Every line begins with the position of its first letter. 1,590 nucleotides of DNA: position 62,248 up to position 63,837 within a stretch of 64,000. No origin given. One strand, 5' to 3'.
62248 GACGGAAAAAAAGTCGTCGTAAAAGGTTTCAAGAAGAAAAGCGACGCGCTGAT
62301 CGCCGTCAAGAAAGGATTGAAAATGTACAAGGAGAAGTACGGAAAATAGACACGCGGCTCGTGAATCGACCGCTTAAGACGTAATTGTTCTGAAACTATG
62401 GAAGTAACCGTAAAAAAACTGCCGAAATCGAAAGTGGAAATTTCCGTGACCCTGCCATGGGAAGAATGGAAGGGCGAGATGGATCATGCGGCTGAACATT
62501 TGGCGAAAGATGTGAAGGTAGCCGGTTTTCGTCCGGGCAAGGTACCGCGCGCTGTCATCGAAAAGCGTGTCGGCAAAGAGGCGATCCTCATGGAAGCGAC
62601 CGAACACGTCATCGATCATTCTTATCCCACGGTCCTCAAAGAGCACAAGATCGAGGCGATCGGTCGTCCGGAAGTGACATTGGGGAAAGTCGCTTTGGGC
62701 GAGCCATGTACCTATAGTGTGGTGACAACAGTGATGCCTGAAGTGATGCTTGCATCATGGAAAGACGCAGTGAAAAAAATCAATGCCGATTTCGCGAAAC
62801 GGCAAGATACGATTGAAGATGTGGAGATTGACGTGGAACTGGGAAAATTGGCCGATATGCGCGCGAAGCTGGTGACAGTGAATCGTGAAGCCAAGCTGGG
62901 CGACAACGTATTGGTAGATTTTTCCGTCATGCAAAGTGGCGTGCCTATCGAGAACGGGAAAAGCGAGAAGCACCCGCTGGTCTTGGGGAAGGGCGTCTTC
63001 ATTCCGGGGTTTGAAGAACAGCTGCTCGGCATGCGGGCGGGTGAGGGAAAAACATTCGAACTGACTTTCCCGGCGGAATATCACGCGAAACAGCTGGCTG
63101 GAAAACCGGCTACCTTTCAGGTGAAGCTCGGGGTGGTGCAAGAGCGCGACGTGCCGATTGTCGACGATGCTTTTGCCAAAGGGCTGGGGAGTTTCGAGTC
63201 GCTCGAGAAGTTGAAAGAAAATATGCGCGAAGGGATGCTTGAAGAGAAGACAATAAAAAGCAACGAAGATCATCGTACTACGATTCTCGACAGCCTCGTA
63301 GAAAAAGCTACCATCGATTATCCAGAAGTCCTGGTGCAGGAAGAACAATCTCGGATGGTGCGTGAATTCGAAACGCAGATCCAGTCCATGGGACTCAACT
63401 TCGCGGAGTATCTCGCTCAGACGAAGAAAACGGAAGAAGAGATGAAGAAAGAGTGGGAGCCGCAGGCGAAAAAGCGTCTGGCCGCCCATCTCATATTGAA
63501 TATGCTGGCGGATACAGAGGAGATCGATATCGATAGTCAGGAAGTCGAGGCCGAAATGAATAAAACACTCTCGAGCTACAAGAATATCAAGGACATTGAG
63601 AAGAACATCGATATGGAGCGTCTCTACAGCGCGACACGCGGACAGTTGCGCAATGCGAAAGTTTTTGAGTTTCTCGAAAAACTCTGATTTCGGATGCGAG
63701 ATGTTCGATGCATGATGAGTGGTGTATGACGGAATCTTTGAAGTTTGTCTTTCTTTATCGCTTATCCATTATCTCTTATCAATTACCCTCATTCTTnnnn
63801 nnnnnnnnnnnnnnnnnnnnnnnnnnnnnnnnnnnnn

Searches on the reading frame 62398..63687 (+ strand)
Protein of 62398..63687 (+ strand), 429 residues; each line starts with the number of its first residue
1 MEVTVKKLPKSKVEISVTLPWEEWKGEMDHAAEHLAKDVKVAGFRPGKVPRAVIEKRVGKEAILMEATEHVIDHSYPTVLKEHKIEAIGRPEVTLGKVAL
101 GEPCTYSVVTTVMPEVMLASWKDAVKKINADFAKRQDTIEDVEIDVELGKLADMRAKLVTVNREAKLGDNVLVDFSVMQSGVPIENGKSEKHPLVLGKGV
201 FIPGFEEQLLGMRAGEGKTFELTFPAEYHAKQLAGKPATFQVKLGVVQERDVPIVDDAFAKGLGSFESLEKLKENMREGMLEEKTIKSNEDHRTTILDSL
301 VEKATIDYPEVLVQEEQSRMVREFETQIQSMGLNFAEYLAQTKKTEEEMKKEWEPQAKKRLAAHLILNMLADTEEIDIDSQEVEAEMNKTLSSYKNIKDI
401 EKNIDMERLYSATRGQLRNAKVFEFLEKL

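Call 61: search_protein_families(library=pfam, proteins=[window:62398-63687:+], max_evalue=0.00001)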
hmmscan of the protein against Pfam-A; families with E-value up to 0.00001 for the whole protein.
window:62398-63687:+ (429 aa): 3 families
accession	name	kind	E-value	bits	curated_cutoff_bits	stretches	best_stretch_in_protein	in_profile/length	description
PF05697.18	Trigger_N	-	1.3e-33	116.8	22.2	1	1-128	1-123/144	Bacterial trigger factor protein (TF)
PF05698.19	Trigger_C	-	5.2e-31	108.3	22.7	1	268-426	1-160/162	Bacterial trigger factor protein (TF) C-terminus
PF00254.34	FKBP_C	-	1.1e-13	51.7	21.1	1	163-244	3-93/94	FKBP-type peptidyl-prolyl cis-trans isomerase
